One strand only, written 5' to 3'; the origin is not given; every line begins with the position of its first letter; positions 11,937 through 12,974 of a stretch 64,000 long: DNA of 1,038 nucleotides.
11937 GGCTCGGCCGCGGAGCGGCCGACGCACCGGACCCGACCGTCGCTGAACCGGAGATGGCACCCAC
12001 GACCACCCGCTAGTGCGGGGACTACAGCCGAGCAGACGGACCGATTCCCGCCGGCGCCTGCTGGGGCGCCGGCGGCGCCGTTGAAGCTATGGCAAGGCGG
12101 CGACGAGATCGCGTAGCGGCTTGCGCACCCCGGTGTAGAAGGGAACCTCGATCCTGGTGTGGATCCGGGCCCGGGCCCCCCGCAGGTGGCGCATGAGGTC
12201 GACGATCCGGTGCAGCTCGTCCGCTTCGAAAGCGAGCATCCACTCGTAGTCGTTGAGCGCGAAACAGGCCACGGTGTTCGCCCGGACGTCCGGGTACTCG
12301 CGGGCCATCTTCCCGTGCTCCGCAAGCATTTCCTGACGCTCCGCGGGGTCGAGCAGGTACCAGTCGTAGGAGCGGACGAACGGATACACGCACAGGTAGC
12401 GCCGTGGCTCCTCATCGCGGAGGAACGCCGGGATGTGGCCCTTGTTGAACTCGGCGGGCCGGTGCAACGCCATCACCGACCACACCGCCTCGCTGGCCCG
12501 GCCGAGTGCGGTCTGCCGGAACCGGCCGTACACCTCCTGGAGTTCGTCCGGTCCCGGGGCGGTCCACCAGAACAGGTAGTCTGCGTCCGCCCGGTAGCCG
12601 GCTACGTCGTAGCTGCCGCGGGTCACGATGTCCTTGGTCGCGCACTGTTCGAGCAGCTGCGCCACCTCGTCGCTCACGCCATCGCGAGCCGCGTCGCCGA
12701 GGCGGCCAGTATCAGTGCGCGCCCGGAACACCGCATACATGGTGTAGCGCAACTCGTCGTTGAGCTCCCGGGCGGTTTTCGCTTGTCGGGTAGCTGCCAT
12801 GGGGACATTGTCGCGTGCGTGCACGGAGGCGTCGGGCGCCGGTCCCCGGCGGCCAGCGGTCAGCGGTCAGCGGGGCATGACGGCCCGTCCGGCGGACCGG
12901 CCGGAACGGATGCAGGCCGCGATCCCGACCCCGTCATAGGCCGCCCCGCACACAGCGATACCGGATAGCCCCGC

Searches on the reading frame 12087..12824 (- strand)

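Call 7: search_protein_families(library=pfam, proteins=[window:12087-12824:-], max_evalue=0.01)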
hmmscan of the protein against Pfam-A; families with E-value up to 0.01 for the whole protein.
window:12087-12824:- (245 aa): 1 family
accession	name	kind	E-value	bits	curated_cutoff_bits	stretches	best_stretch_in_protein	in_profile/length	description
PF06778.18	Chlor_dismutase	-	7e-73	244.8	25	1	48-234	2-188/189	Chlorite dismutase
